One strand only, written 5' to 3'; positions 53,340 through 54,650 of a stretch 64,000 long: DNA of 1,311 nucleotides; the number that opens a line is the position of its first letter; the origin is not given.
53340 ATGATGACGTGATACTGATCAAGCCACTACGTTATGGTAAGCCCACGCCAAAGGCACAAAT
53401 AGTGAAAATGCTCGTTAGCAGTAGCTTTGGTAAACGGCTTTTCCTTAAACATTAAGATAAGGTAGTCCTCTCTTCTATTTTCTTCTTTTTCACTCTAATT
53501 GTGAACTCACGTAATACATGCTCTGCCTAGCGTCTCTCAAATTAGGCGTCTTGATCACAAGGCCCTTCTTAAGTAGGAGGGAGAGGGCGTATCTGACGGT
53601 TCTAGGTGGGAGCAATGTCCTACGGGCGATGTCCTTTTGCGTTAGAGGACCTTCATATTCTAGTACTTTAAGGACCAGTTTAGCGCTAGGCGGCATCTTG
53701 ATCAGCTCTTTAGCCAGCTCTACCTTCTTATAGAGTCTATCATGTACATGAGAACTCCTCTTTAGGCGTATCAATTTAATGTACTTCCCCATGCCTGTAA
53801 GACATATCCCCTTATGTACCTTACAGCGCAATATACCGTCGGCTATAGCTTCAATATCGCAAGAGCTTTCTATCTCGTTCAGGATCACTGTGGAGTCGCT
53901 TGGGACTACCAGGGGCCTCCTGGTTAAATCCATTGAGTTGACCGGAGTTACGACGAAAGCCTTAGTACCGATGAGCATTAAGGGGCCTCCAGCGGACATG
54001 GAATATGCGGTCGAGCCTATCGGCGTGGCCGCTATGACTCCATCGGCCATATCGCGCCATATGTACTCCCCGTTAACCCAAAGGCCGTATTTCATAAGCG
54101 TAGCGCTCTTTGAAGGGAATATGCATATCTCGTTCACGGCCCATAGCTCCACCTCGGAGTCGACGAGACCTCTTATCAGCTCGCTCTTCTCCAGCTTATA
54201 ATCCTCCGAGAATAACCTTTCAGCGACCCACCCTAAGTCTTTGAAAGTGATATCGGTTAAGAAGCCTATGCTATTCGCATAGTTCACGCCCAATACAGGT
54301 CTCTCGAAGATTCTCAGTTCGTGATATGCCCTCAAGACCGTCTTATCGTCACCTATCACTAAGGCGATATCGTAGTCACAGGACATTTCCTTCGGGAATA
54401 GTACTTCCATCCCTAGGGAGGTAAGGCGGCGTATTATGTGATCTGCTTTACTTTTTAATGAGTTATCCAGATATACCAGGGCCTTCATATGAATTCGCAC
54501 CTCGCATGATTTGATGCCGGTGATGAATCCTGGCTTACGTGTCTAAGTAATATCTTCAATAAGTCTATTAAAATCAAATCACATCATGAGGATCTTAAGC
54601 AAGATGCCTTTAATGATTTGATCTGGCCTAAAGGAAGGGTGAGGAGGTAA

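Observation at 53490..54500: NAD kinase fused to a C-terminal winged HTH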

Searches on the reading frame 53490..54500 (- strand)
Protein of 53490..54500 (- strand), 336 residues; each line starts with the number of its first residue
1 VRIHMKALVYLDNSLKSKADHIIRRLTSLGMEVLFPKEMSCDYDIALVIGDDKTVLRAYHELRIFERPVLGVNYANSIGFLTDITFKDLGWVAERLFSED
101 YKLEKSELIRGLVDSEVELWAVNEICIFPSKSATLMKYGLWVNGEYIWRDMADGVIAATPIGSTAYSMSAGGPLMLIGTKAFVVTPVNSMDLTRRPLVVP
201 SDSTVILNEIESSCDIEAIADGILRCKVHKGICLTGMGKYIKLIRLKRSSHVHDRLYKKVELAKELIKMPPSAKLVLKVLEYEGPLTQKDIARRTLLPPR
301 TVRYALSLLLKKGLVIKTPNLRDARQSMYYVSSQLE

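Call 3: search_protein_families(library=pfam, proteins=[window:53490-54500:-], max_evalue=0.01)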
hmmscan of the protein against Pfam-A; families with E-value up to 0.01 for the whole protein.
window:53490-54500:- (336 aa): 8 families
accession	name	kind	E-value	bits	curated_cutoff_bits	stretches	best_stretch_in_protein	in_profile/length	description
PF20143.4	NAD_kinase_C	-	1.7e-21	76.7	23.7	1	123-230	2-108/126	ATP-NAD kinase C-terminal domain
PF01513.26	NAD_kinase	-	6.1e-10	39.9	25.5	1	33-101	63-130/130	ATP-NAD kinase N-terminal domain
PF12802.13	MarR_2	-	9.4e-10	39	27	1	269-326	3-61/61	MarR family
PF13412.12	HTH_24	-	1.8e-06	27.8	21.9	1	275-315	7-47/48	Winged helix-turn-helix DNA-binding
PF01047.28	MarR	-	2.3e-06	27.8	24.6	1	275-326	7-58/59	MarR family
PF08221.17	HTH_9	-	0.0011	19.5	23.4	1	276-315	18-57/62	RNA polymerase III subunit RPC82 helix-turn-helix domain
PF08281.18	Sigma70_r4_2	-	0.0035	17.4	25.7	1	263-312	5-53/54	Sigma-70, region 4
PF01978.25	TrmB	-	0.0077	16.5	25.6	0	279-319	16-56/68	Sugar-specific transcriptional regulator TrmB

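Call 4: search_protein_families(library=ncbifam, proteins=[window:53490-54500:-], max_evalue=0.01)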
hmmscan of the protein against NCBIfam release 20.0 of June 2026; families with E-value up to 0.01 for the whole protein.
window:53490-54500:- (336 aa): 19 families
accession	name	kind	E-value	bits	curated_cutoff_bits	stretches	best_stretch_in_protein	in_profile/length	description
NF002521.0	PRK01911.1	equivalog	2.7e-36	125.5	309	1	36-252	58-277/292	NAD kinase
NF002984.0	PRK03708.1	equivalog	6.7e-35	120.8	326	1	41-249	56-264/277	NAD(+) kinase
NF002892.0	PRK03372.1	equivalog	2e-34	119.4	299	1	37-263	64-295/312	NAD kinase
NF002306.0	PRK01231.1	equivalog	3.7e-34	118.2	316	1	26-231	50-259/299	NAD(+) kinase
NF002731.0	PRK02645.1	equivalog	5.8e-34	117.9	312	1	40-271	55-301/305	NAD(+) kinase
NF002561.0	PRK02155.1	equivalog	8.3e-34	117.2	371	1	29-221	51-245/297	NAD kinase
NF002255.0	PRK01185.1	subfamily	1.5e-33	116.1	304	1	37-249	49-256/271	NAD(+) kinase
NF010678.0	PRK14076.1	equivalog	4.5e-32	111.7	493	1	41-231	352-539/570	bifunctional NADP phosphatase/NAD kinase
NF002893.0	PRK03378.1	equivalog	1.3e-31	110.1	386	1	38-262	59-287/292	NAD(+) kinase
NF010677.0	PRK14075.1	equivalog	4.4e-29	101.8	260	1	13-250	10-241/257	NAD(+) kinase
NF010679.0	PRK14077.1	equivalog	1.3e-28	100.2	343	1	38-229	60-251/287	NAD(+) kinase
NF002579.0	PRK02231.1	equivalog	1.2e-26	93.7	459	1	38-211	66-243/301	NAD(+) kinase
NF003391.0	PRK04539.1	equivalog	2.2e-26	92.7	470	1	8-227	36-255/296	inorganic polyphosphate/ATP-NAD kinase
NF002732.0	PRK02649.1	equivalog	2.9e-25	89.4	348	1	26-250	52-280/305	NAD(+) kinase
NF003406.0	PRK04761.1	equivalog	3.7e-18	65.6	211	1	39-212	33-206/257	NAD kinase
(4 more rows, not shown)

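Call 5: find_homologous_proteins(query=window:53490-54500:-, max_evalue=0.001)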
Query window:53490-54500:- (336 aa): 956 proteins with E <= 0.001 among 5122 candidates; the best 120 are listed.
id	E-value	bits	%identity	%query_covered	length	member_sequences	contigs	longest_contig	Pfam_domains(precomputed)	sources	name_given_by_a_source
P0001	2.8e-215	732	100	99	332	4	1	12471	PF01047.29,PF13412.13,PF20143.5,PF01513.27,PF12802.14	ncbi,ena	-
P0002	8.3e-142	490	67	97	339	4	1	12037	PF20143.5,PF01513.27,PF12802.14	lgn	-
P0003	5.1e-107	376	55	97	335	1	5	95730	PF20143.5,PF12802.14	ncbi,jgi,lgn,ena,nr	ncbi:MAG: sugar kinase [Thermoprotei archaeon]|nr:MAG: sugar kinase [Thermoprotei archaeon] RLF19011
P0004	1.8e-106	374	53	97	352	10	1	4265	PF20143.5,PF01513.27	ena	-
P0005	6.7e-97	343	50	99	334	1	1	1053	PF20143.5,PF01513.27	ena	-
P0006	5.0e-96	340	54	86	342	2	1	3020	PF13412.13,PF20143.5,PF01513.27,PF12802.14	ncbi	-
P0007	3.5e-95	337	51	93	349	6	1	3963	PF01047.29,PF13412.13,PF20143.5,PF01513.27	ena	-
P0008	3.6e-95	337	55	86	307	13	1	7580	PF20143.5,PF01513.27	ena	-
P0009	3.3e-93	331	47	98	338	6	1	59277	PF20143.5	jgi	-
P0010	1.1e-91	326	47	98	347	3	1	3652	PF20143.5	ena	-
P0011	3.8e-88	314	50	86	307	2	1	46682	PF01047.29,PF20143.5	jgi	-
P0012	8.3e-88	313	45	98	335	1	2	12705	PF20143.5,PF01513.27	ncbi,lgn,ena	-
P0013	9.0e-88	313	49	93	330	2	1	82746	PF20143.5,PF01513.27,PF12802.14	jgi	-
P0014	1.8e-87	312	52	88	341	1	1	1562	PF20143.5,PF01513.27,PF12802.14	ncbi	-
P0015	8.4e-87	310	47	98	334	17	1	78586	PF20143.5,PF01513.27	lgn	-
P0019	2.3e-85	305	48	93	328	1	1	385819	PF20143.5,PF01513.27,PF12802.14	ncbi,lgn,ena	-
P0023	5.5e-85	304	50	87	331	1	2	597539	PF20143.5,PF01513.27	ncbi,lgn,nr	ncbi:MAG: NAD(+)/NADH kinase [Nitrososphaerota archaeon]|nr:NAD(+)/NADH kinase [Aigarchaeota archaeo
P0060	1.0e-77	280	48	92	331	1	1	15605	PF20143.5,PF12802.14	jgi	jgi:NAD+ kinase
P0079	7.5e-75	270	47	86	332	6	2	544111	PF01047.29,PF20143.5,PF01513.27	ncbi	ncbi:MAG: NAD(+)/NADH kinase [Nitrososphaerales archaeon]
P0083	9.9e-75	270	49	91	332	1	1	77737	PF20143.5,PF12802.14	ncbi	-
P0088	1.4e-74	269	48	86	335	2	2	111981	PF01047.29,PF20143.5,PF12802.14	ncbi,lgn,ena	-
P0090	1.8e-74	269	44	88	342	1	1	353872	PF20143.5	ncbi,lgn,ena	-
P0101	9.3e-74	267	42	98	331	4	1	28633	PF01047.29,PF13412.13,PF20143.5,PF01513.27,PF12802.14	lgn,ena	-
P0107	1.7e-73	266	48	92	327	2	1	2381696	PF20143.5,PF01513.27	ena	-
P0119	4.7e-73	264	44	94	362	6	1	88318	PF01047.29,PF20143.5,PF01513.27,PF12802.14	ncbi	ncbi:MAG: NAD(+)/NADH kinase [Thermoplasmata archaeon]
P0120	5.0e-73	264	46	91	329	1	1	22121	PF13412.13,PF20143.5,PF01513.27,PF12802.14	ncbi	-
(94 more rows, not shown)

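Call 9: search_solved_structures(query=window:53490-54488:-, max_evalue=0.01, show_alignments=2)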
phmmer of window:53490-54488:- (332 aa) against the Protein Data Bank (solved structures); distinct sequences matched with E-value up to 0.01: 22.
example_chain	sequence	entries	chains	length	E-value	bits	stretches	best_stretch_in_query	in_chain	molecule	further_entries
7mh7_A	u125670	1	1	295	1.5e-26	96.7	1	16-201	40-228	NAD kinase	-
7qvs_A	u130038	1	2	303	1.6e-26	96.6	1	16-201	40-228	NAD kinase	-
4hao_A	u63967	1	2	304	6.5e-26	94.6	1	39-247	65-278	Probable inorganic polyphosphate/ATP-NAD kinase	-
2an1_A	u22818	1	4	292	4.7e-24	88.5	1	34-244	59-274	putative kinase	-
1u0r_A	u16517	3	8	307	1.3e-21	80.5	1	27-256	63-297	Inorganic polyphosphate/ATP-NAD kinase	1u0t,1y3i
1y3h_A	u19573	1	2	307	1.3e-21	80.5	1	27-256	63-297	Inorganic polyphosphate/ATP-NAD kinase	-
1yt5_A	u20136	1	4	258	1.8e-18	70.2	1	39-244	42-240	inorganic polyphosphate/ATP-NAD kinase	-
3afo_A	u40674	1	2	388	4.5e-17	65.6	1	39-202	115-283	NADH kinase POS5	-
1suw_A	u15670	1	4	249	1e-15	61.1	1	4-200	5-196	Probable inorganic polyphosphate/ATP-NAD kinase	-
1z0s_A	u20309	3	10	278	1.4e-15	60.6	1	4-200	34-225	Probable inorganic polyphosphate/ATP-NAD kinase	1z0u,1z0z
3pfn_A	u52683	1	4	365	9.7e-12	48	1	114-199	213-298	NAD kinase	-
9cr4_A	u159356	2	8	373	1e-11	48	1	114-199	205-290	NAD kinase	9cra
8kgc_A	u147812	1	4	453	2e-11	47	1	114-199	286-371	NAD kinase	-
9cr3_A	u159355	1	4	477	2.3e-11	46.8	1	114-199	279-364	NAD kinase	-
5eji_A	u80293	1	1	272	2.3e-08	37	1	37-207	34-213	NAD kinase 1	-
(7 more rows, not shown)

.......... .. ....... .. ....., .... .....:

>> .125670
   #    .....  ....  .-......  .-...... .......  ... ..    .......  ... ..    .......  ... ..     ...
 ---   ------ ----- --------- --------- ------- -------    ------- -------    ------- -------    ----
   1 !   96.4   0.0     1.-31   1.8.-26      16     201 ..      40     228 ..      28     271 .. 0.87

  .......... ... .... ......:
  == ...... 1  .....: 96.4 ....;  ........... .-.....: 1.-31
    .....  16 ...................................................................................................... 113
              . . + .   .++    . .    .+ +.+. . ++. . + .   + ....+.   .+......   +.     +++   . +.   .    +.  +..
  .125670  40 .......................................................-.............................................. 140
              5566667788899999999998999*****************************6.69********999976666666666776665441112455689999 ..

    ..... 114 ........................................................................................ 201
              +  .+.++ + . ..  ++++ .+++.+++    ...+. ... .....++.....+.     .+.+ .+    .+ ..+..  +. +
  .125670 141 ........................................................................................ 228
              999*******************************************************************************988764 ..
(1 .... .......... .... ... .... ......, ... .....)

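Call 15: find_encoding_contigs(protein=P0001, flank=10000, max_places=4)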
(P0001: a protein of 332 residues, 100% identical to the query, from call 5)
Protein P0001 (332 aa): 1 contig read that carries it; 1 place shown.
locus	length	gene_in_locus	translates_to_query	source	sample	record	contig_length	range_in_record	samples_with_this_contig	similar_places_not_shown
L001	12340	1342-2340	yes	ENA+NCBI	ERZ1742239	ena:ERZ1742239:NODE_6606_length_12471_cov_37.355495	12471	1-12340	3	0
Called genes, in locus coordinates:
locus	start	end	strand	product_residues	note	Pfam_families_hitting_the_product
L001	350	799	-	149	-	PF01850:PIN (weak)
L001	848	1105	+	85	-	PF04014:MazE_antitoxin (weak)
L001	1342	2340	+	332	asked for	PF01513:NAD_kinase, PF20143:NAD_kinase_C, PF01047:MarR (weak), PF12802:MarR_2, PF13412:HTH_24 (weak)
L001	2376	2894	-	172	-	PF00583:Acetyltransf_1, PF13673:Acetyltransf_10 (weak), PF13508:Acetyltransf_7, PF08445:FR47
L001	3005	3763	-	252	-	PF00156:Pribosyltran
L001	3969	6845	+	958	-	PF08308:PEGA (faint), PF13620:CarboxypepD_reg (weak), PF13715:CarbopepD_reg_2 (faint), PF11974:bMG3 (weak), PF13620:CarboxypepD_reg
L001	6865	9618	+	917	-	PF01935:DUF87, PF05872:HerA_C (weak), PF12846:AAA_10 (faint)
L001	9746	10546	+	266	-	-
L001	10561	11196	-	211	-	PF00924:MS_channel_2nd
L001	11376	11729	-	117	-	PF19906:CGDB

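Call 16: find_encoding_contigs(protein=P0107, flank=10000, max_places=3)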
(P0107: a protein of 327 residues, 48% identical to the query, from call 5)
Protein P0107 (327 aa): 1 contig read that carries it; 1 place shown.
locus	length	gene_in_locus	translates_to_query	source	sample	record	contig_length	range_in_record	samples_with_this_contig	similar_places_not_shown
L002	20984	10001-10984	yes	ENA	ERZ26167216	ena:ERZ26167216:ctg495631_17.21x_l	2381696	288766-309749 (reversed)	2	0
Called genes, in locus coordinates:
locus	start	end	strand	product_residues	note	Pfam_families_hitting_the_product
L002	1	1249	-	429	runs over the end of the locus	PF00815:Histidinol_dh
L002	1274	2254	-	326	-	PF01634:HisG, PF08029:HisG_C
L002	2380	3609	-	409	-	PF00368:HMG-CoA_red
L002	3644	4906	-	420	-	PF07995:GSDH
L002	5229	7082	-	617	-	PF08915:tRNA-Thr_ED, PF00587:tRNA-synt_2b, PF03129:HGTP_anticodon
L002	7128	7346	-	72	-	-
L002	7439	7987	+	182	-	PF01066:CDP-OH_P_transf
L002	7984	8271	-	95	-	PF01283:Ribosomal_S26e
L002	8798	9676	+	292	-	PF00294:PfkB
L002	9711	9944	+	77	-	PF01037:AsnC_trans_reg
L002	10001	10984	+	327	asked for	PF01513:NAD_kinase (weak), PF20143:NAD_kinase_C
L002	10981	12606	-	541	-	PF06418:CTP_synth_N, PF00117:GATase, PF07722:Peptidase_C26 (faint)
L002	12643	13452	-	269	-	PF00290:Trp_syntA, PF00977:His_biosynth (faint)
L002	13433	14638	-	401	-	PF00291:PALP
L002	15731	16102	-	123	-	-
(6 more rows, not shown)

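Call 18: find_related_loci(query=A1, collection=genome_contigs, flank=6000)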
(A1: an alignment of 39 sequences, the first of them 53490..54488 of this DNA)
Query A1 (332 aa) in genome_contigs; peptide patterns used: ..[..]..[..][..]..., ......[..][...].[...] (x = any residue, [..] = any of these).
600 stretches matched a pattern (row limit reached: there are more); 600 encode a relative of the query (tblastn E <= 1e-3); the best 80 are kept; 80 distinct loci.
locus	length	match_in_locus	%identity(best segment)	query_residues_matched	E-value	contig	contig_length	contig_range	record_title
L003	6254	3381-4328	47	16-327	3e-88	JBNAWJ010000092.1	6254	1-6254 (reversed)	MAG: Nitrososphaerales archaeon isolate Kamch4342-D-MF-061 bin18.fa-92, whole genome shotgun sequence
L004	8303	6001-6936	44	18-327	3e-76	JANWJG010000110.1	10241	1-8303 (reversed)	MAG: Nitrosotalea sp. isolate CRAIB_MAG61 c_000000117672, whole genome shotgun sequence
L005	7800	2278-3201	45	22-327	3e-75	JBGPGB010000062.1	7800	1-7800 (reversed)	MAG: Nitrosotalea sp. isolate OBJ_0618_7090110_52 k141_9910745_length_7800_cov_8.0000, whole genome shotgun sequence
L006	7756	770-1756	41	1-328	2e-74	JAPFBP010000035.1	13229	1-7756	MAG: Nitrosopumilus sp. isolate LakeHoare18m_MBin21 LakeHoare18m_ctg177, whole genome shotgun sequence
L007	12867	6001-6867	43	40-328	9e-73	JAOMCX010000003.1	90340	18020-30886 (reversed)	Candidatus Nitrosopelagicus sp. isolate AH-558-D16 AH-558-D16_NODE_3, whole genome shotgun sequence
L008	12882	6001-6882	44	40-332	6e-73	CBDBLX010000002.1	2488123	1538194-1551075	MAG: Nitrosopumilus sp. isolate d80432ba-c2df-4ac8-b91e-8c13a379b252 genome assembly, contig: contig_2, whole genome sho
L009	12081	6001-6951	42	8-325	1e-72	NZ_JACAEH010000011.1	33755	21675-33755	MAG: Nitrososphaera sp. isolate L.E.AR.1 k119_313532, whole genome shotgun sequence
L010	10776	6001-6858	43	40-325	2e-71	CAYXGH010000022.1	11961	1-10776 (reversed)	MAG TPA_asm: uncultured Nitrososphaera sp. isolate SRP217488_co1_189 genome assembly, contig: NODE_4080_length_11961_cov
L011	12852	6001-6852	42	38-325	7e-71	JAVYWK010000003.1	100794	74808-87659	MAG: Thermofilaceae archaeon isolate DRTY-2_202007_bins_31 DRTY-2_202007_bins_31_scaffold_3, whole genome shotgun sequen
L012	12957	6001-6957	41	8-325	9e-71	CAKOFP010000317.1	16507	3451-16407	MAG: uncultured Nitrososphaeraceae bacterium isolate S100_Bin_4 genome assembly, contig: S100_Bin_4_000000000317, whole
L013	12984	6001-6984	39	7-330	2e-67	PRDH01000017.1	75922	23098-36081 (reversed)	MAG: Candidatus Thorarchaeota archaeon isolate OWC2 Thor_OWC2_017, whole genome shotgun sequence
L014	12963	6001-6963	44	12-330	7e-82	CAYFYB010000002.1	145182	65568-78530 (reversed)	MAG TPA_asm: uncultured Methanomassiliicoccales archaeon isolate ERP108616_co2_1 genome assembly, contig: NODE_52_length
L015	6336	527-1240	30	12-244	1e-31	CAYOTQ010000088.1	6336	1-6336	MAG TPA_asm: uncultured bacterium isolate SRP287453_co1_284 genome assembly, contig: NODE_24038_length_6336_cov_3.780449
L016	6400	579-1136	36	33-211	6e-31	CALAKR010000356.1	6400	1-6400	MAG: uncultured Aquabacterium sp. isolate H2_Bin_METABAT__71_1 genome assembly, contig: c_000000184696, whole genome sho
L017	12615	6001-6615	34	28-227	1e-30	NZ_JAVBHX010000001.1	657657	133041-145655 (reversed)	Oceanimonas sp. CHS3-5 contig1, whole genome shotgun sequence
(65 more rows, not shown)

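Call 19: find_encoding_contigs(protein=P0003, flank=6000, max_places=2)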
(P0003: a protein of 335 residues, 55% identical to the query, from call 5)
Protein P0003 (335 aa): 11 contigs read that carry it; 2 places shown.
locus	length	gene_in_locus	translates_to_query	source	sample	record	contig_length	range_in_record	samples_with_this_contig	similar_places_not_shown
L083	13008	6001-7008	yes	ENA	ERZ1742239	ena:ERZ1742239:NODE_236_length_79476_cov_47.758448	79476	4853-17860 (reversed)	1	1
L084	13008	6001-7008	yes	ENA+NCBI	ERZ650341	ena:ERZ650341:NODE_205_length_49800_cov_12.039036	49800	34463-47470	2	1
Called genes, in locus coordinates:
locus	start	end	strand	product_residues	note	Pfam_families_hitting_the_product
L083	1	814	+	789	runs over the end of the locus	PF00150:Cellulase, PF01301:Glyco_hydro_35 (weak), PF02449:Glyco_hydro_42 (weak)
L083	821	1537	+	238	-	PF01987:AIM24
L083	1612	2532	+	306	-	PF00701:DHDPS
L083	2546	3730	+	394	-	PF01180:DHO_dh, PF01207:Dus, PF00037:Fer4, PF12838:Fer4_7, PF13187:Fer4_9, PF13237:Fer4_10, PF14697:Fer4_21, PF00037:Fer4, +5 more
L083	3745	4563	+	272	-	PF01261:AP_endonuc_2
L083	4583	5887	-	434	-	PF00083:Sugar_tr, PF07690:MFS_1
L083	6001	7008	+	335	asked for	PF20143:NAD_kinase_C, PF12802:MarR_2 (weak)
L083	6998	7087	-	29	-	-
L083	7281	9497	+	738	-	PF00664:ABC_membrane, PF00005:ABC_tran, PF02463:SMC_N, PF13304:AAA_21 (faint)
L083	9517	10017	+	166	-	PF08909:DUF1854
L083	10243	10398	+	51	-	-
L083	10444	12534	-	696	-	PF00630:Filamin (faint), PF01835:MG2 (faint), PF16640:Big_3_5 (faint), PF17957:Big_7 (faint), PF14289:DUF4369 (faint), PF13715:CarbopepD_reg_2 (faint), PF17802:SpaA (faint), PF13620:CarboxypepD_reg, +10 more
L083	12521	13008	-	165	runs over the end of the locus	-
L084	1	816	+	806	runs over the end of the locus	PF00150:Cellulase, PF01301:Glyco_hydro_35 (weak), PF02449:Glyco_hydro_42 (weak)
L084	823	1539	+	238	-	PF01987:AIM24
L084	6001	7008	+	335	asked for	PF20143:NAD_kinase_C, PF12802:MarR_2 (weak)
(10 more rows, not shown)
